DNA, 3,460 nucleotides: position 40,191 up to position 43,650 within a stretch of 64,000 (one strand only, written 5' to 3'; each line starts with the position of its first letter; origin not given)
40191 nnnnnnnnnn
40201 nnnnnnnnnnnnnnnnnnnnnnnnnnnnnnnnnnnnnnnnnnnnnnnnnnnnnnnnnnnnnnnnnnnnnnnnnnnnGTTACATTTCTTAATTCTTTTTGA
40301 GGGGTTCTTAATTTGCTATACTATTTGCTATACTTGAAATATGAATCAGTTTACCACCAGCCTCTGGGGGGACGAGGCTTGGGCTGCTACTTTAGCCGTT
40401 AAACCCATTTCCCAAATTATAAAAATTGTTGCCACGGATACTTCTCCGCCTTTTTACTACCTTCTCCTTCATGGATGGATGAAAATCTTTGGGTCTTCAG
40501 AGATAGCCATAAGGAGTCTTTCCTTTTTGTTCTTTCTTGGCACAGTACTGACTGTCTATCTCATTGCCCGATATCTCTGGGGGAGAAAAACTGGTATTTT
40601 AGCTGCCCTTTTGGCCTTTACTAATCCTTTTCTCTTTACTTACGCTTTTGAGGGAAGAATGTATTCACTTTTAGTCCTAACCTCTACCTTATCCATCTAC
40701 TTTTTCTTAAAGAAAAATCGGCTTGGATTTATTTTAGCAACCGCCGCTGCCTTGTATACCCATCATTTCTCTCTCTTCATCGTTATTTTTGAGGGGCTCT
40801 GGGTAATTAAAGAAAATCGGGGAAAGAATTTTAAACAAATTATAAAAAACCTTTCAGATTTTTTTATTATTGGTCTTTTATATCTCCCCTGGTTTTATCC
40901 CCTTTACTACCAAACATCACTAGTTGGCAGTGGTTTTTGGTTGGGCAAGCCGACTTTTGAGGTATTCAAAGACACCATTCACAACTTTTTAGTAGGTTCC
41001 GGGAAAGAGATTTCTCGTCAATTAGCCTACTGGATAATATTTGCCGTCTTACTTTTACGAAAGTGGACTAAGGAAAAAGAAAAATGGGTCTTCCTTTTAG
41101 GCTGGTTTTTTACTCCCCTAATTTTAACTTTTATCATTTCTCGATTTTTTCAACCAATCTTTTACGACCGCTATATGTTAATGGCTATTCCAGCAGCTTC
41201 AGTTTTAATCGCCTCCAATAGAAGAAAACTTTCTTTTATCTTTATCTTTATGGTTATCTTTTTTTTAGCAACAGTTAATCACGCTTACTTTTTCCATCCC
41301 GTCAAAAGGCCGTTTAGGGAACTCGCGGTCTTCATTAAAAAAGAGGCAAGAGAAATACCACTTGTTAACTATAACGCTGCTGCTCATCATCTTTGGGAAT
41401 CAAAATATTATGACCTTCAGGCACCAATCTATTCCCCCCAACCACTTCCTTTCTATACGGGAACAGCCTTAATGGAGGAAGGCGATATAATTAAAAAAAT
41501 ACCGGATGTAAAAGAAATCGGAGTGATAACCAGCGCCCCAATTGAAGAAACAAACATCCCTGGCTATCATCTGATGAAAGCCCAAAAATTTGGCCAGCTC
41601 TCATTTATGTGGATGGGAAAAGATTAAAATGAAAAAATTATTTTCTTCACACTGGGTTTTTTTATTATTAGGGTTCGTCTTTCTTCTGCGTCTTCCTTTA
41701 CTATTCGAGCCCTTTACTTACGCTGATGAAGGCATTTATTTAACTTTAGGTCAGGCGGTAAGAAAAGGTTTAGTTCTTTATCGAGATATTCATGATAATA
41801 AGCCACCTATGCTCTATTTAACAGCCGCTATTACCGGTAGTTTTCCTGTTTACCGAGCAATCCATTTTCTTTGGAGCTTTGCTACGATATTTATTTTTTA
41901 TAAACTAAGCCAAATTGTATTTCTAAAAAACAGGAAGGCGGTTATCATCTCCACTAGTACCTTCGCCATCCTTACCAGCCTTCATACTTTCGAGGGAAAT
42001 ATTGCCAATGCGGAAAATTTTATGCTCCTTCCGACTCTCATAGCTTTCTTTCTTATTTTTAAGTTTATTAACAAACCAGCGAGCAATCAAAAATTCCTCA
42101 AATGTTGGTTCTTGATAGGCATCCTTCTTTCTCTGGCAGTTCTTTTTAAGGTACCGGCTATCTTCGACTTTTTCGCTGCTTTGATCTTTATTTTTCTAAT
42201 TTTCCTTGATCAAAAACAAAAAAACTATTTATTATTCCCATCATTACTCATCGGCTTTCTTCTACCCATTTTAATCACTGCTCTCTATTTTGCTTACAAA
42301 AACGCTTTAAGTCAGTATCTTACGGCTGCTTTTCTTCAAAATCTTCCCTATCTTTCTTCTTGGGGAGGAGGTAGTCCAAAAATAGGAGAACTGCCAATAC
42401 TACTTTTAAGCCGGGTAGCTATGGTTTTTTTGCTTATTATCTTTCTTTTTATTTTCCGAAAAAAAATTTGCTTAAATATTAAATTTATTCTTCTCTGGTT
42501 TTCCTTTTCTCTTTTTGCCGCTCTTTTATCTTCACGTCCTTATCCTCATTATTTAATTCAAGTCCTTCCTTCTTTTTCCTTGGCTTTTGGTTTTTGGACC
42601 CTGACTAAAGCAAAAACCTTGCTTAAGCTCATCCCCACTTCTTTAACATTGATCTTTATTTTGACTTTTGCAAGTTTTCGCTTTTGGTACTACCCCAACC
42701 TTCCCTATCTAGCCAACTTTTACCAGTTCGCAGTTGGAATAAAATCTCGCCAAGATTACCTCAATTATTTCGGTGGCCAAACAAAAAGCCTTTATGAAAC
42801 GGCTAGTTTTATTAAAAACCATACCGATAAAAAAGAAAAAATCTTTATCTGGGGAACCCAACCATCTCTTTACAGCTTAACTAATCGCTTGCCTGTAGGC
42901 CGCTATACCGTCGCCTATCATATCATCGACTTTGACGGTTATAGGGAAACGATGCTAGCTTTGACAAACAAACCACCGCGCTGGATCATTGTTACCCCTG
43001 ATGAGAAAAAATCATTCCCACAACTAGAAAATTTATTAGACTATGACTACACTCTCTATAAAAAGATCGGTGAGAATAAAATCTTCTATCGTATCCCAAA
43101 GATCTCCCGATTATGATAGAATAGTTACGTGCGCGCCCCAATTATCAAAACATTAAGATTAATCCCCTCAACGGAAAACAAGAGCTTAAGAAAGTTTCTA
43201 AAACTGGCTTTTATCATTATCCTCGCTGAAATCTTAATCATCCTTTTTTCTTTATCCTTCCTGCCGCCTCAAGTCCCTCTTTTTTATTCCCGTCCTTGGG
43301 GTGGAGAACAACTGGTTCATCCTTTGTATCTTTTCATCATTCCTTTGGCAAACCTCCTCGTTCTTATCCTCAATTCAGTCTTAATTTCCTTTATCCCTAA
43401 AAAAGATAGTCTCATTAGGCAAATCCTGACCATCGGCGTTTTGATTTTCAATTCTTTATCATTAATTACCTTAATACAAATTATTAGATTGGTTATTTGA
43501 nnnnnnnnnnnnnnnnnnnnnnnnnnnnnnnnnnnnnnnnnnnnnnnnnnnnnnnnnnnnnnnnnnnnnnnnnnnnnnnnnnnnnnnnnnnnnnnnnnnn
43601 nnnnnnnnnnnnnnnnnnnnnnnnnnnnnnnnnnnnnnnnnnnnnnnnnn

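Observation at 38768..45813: Glycan-assembly cluster pairing a DPPR-synthase-like UbiA prenyltransferase with GT-C enzymes, a GT2 and a MraY/WecA-like GT4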

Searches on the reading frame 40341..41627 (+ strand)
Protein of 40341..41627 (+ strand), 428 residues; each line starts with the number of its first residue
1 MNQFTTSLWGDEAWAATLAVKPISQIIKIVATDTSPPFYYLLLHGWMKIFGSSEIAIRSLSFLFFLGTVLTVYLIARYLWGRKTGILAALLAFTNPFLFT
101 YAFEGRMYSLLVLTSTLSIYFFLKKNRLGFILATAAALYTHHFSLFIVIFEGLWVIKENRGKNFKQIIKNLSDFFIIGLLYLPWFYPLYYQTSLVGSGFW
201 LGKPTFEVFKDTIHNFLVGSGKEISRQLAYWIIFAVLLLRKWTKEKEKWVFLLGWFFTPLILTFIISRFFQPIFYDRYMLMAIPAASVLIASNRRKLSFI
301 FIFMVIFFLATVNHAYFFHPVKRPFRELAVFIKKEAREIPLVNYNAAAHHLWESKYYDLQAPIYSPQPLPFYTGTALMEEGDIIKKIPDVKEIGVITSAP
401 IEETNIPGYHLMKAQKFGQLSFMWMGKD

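Call 3: search_protein_families(library=pfam, proteins=[window:40341-41627:+], max_evalue=0.01)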
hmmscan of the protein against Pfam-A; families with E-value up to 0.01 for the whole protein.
window:40341-41627:+ (428 aa): 1 family
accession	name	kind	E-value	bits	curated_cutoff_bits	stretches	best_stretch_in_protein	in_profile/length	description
PF13231.12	PMT_2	-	8.4e-12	46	26.1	1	35-184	2-157/160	Dolichyl-phosphate-mannose-protein mannosyltransferase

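Call 4: search_protein_families(library=ncbifam, proteins=[window:40341-41627:+], max_evalue=0.01)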
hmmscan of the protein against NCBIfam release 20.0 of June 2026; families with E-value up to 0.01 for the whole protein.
window:40341-41627:+ (428 aa): 1 family
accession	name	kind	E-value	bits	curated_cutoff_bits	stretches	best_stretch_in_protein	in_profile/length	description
NF052499.1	MnslTaseMT1671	equivalog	4.2e-09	35.4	900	1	6-307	47-364/523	mannosyltransferase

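Call 85: search_solved_structures(query=window:40341-41627:+, max_evalue=1)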
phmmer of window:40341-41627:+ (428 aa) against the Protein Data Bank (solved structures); distinct sequences matched with E-value up to 1: 0.

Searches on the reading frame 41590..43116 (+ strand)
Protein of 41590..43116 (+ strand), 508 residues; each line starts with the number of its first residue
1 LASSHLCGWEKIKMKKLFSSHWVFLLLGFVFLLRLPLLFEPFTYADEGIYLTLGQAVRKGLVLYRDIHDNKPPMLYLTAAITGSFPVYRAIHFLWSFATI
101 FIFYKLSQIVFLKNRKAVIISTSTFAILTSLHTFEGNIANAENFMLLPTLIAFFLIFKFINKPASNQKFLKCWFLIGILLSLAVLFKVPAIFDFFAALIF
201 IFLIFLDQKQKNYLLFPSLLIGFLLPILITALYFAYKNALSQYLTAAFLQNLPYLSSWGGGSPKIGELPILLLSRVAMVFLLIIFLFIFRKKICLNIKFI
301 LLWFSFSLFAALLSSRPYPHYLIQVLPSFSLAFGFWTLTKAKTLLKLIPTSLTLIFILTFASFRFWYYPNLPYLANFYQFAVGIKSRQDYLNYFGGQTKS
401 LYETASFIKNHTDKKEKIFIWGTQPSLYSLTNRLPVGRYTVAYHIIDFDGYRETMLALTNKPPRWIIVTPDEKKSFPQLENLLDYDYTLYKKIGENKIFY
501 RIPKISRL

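Call 3: search_protein_families(library=pfam, proteins=[window:41590-43116:+], max_evalue=0.01)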
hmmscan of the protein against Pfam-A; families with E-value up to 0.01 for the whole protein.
window:41590-43116:+ (508 aa): 0 families

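Call 4: search_protein_families(library=ncbifam, proteins=[window:41590-43116:+], max_evalue=0.01)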
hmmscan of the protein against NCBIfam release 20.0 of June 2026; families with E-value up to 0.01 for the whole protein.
window:41590-43116:+ (508 aa): 0 families

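Call 31: search_solved_structures(query=A3, max_evalue=1, show_alignments=1)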
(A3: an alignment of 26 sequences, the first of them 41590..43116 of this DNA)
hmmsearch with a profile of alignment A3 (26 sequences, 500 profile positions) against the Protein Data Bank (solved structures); distinct sequences matched with E-value up to 1: 0.

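Call 35: find_homologous_proteins(query=A3, max_evalue=0.001)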
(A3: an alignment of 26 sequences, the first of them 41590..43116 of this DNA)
Query A3 (26 sequences) (508 aa, profile of the alignment): 2722 proteins with E <= 0.001 among 8000 candidates; the best 120 are listed.
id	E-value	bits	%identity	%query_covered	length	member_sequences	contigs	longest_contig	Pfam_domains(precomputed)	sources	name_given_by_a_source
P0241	1.2e-195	669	55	95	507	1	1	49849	-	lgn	-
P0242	7.9e-195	666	55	92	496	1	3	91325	-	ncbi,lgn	-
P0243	2.6e-194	665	68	92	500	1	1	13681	PF13231.13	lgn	-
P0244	5.4e-194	664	49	93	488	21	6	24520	PF27757.1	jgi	-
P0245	8.4e-194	663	58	98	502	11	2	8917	-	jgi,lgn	-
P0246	3.1e-193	661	55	97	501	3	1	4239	PF02366.25,PF13231.13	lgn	-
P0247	4.6e-193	661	65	96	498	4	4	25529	PF27757.1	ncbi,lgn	-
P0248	1.7e-191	655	62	98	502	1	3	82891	-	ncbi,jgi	-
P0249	2.5e-191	655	56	95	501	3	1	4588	-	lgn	-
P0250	2.9e-191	655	54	92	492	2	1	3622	-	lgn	-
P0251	1.3e-190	653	57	95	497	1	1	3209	-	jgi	-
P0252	1.6e-190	652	53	95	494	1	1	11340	PF13231.13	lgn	-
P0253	1.7e-190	652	58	97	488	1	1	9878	-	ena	-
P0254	7.2e-190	650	54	95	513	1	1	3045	PF02366.25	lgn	-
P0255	7.6e-190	650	58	98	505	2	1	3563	-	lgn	-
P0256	1.0e-189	650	100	97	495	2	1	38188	-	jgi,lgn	-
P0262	6.1e-188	644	68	97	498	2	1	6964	PF13231.13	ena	-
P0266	2.8e-187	642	56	97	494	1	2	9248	PF02366.25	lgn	-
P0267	3.7e-187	641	68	97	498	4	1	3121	PF13231.13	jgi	-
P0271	2.3e-186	639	41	93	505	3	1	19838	PF27757.1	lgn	-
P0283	1.9e-184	632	57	94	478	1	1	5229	PF27757.1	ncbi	-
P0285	2.6e-184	632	55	98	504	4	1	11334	PF27757.1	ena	-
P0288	4.1e-184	631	40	92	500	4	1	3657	PF27757.1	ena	-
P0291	8.1e-184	630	55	94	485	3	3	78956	PF27757.1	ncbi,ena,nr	ncbi:hypothetical protein ISS86_00350 [Candidatus Microgenomates bacterium]|nr:hypothetical protein 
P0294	1.3e-183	630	61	96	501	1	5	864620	PF13231.13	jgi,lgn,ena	-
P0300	3.2e-183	628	59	93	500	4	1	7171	PF13231.13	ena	-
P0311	1.1e-182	626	46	95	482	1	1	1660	PF27757.1,PF13231.13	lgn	-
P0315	2.7e-182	625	40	93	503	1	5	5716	PF27757.1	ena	-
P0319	4.2e-182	624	40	92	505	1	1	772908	PF27757.1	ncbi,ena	-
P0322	5.6e-182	624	61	98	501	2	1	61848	PF13231.13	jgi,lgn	jgi:hypothetical protein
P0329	1.5e-181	623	59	92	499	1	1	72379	PF27757.1,PF13231.13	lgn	-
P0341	2.9e-180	618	55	93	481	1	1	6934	PF27757.1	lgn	-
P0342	3.5e-180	618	57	98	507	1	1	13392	PF27757.1,PF13231.13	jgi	jgi:hypothetical protein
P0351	8.7e-180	617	57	98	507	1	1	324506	PF27757.1,PF13231.13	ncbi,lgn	-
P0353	1.1e-179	617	43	97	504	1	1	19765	PF27757.1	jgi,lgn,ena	-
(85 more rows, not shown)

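Call 49: predict_structure(alignment_id=A6)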
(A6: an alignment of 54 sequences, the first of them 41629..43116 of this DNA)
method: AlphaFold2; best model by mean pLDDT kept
length: 495 residues; sequences in the alignment: 54
mean_pLDDT: 92.4   pTM: 0.92
mean pLDDT of the five models: 92.4, 92.2, 91.8, 91.5, 91.2
residues with pLDDT >= 90: 391; 70-90: 86; 50-70: 11; < 50: 7
segments of 3 or more residues with pLDDT < 50: 245-251
pLDDT, mean of each block of 10 residues (from residue 1): 82 96 91 92 97 93 96 95 98 97 97 95 91 98 93 88 98 96 97 83 95 98 97 81 52 70 96 97 97 95 90 98 87 95 95 91 97 92 89 97 96 94 94 92 97 95 96 97 95 71
secondary structure, 60 per line:
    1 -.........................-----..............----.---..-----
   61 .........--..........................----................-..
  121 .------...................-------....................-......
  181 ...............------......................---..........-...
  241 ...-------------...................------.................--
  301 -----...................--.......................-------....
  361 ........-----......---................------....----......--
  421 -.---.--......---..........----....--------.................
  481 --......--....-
elements in order: H2-26 H32-45 H61-69 H72-97 H102-117 H128-146 H154-173 H175-195 H202-223 H227-236 H238-243 H257-275 H282-298 H306-324 H327-349 H357-368 H374-379 H383-398 E405-408 H413-418 H429-434 H438-447 E452-455 H464-473 E474-480 E483-488 H491-494

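Call 52: fold_search(model_id=the predicted structure, library=pdb)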
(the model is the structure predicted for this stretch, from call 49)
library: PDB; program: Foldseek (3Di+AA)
matches with E <= 10: 313; with E <= 0.001: 9
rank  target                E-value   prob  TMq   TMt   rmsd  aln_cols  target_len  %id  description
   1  5f15                  8.0e-07  1.00  0.56  0.52  12.8       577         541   11  Crystal Structure of ArnT from Cupriavidus metallidurans bound to Undecaprenyl phosphate (released 2016-02-17)
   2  5ezm                  1.8e-06  1.00  0.56  0.52  13.2       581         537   11  Crystal Structure of ArnT from Cupriavidus metallidurans in the apo state (released 2016-02-17)
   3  7e9s_A                9.4e-06  1.00  0.46  0.29  15.1       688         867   12  Archaeal oligosaccharyltransferase AglB from Archaeoglobus fulgidus in complex with an inhibitory peptide and a dolich (released 2021-09-08)
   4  5gmy_A                1.5e-05  1.00  0.46  0.30  14.0       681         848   12  Crystal structure of the Archaeoglobus fulgidus oligosaccharyltransferase (O29867_ARCFU) tethered with an acceptor pep (released 2017-02-01)
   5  3waj                  1.7e-05  1.00  0.47  0.31  16.1       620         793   11  Crystal structure of the Archaeoglobus fulgidus oligosaccharyltransferase (O29867_ARCFU) complex with Zn and sulfate (released 2013-10-30)
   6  3wak                  7.0e-05  1.00  0.47  0.29  16.6       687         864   12  Crystal structure of the Archaeoglobus fulgidus oligosaccharyltransferase (O29867_ARCFU) in the apo form (released 2013-10-30)
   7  7zli_A                1.6e-04  1.00  0.46  0.36  10.8       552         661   14  Cryo-EM structure of C-mannosyltransferase CeDPY19, in complex with Dol25-P-Man and bound to CMT2-Fab and anti-Fab nan (released 2023-01-11)
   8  7zlh_A                2.5e-04  1.00  0.46  0.37  12.2       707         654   12  Cryo-EM structure of C-mannosyltransferase CeDPY19, in apo state, bound to CMT2-Fab and anti-Fab nanobody (released 2023-01-11)
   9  7zlg_A                3.1e-04  1.00  0.42  0.33  11.5       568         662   13  Cryo-EM structure of C-mannosyltransferase CeDPY19, in complex with acceptor peptide and bound to CMT2-Fab and anti-Fa (released 2023-01-11)
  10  9i5k_A                1.3e-03  1.00  0.42  0.42   9.6       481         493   12  Structure of the Chaetomium thermophilum Pmt4 homodimer (C2 symmetry) (released 2025-12-24)
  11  6p25_B                2.7e-03  1.00  0.34  0.25   6.6       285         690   16  Structure of S. cerevisiae protein O-mannosyltransferase Pmt1-Pmt2 complex bound to the sugar donor and a peptide acce (released 2019-07-10)
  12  9e61_A                6.1e-03  1.00  0.35  0.25   4.7       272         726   15  Cryo-EM structure of Saccharomyces cerevisiae Pmt4 apo form (released 2025-10-15)
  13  9e6i_B                6.6e-03  1.00  0.35  0.25   6.3       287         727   14  Cryo-EM structure of Saccharomyces cerevisiae Pmt4-Ccw5 complex (released 2025-10-15)
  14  9e61_B                6.9e-03  1.00  0.35  0.25   6.7       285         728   14  Cryo-EM structure of Saccharomyces cerevisiae Pmt4 apo form (released 2025-10-15)
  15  9s6r_A                7.2e-03  1.00  0.45  0.55   9.3       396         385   13  Ternary cryo-EM structure of yeast ALG3 with Dol25-PP-GlcNAc2Man5, Dol25-P-Man, and Fab (released 2026-03-18)
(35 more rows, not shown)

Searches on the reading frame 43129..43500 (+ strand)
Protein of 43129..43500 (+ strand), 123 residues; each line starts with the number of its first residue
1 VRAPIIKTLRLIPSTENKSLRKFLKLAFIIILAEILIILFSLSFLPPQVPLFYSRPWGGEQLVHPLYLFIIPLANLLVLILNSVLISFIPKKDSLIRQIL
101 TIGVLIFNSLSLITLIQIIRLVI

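Call 3: search_protein_families(library=pfam, proteins=[window:43129-43500:+], max_evalue=0.01)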
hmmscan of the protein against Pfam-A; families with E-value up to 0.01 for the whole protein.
window:43129-43500:+ (123 aa): 0 families

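Call 4: search_protein_families(library=ncbifam, proteins=[window:43129-43500:+], max_evalue=0.01)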
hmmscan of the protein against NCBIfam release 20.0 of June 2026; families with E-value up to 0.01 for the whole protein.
window:43129-43500:+ (123 aa): 0 families

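Call 56: search_protein_families(library=pfam, alignment_id=A4, max_evalue=10)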
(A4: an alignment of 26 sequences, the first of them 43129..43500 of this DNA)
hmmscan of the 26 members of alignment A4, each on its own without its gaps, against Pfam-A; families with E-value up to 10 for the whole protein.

A. member 1, window:43129-43500:+ (123 aa): 0 families

B. families by the number of members that match (of 26 scanned): 14 families
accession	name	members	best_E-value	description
PF07853.16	DUF1648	5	0.061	Domain of unknown function (DUF1648)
PF14293.11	YWFCY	1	0.01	YWFCY protein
PF15049.11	DUF4534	1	0.043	Protein of unknown function (DUF4534)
PF05356.16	Phage_Coat_B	1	0.11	Inovirus Coat protein B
PF18332.7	XRN1_D1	1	0.14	Exoribonuclease Xrn1 D1 domain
PF06210.16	DUF1003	1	0.28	Protein of unknown function (DUF1003)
PF03137.26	OATP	1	0.47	Organic Anion Transporter Polypeptide (OATP) family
PF19658.4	DUF6161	1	1.4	Family of unknown function (DUF6161)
PF12420.13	DUF3671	1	2.4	Fam-L, Fam-M like protein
PF02361.21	CbiQ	1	3.1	Cobalt transport protein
PF07895.16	DUF1673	1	3.5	Protein of unknown function (DUF1673)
PF03929.21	PepSY_TM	1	5.6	PepSY-associated TM region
PF04246.17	RseC_MucC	1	6.3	Positive regulator of sigma(E), RseC/MucC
PF20990.2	DUF2207_C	1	9.8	Predicted membrane protein (DUF2207) C-terminal domain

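Call 76: search_protein_representatives(protein=window:43129-43500:+)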
Query: 123 residues. Proteins with E-value up to 0.001 (for the whole library): 988; up to 1e-10: 102; up to 1e-30: 0. The best 150 are listed.
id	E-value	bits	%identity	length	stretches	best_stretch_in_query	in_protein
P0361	3.4e-25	104.8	50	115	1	10-123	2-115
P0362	2.0e-23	99.1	47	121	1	11-122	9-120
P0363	2.2e-22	95.8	49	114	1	13-122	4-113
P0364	1.9e-19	86.3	47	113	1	17-122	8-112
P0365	3.5e-18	82.2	45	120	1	16-122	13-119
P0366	6.6e-18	81.3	40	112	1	18-122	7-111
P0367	7.3e-17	77.9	45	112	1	21-123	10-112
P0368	2.0e-16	76.6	42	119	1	16-122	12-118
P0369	1.5e-15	73.7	41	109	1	20-122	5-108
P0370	2.8e-15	72.8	40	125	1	18-122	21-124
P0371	1.1e-14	70.9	37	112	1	17-122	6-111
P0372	1.2e-14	70.8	38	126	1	18-123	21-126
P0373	2.9e-14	69.6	36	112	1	15-123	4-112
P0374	3.5e-14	69.3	38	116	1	17-123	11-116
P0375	3.6e-14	69.3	42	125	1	28-123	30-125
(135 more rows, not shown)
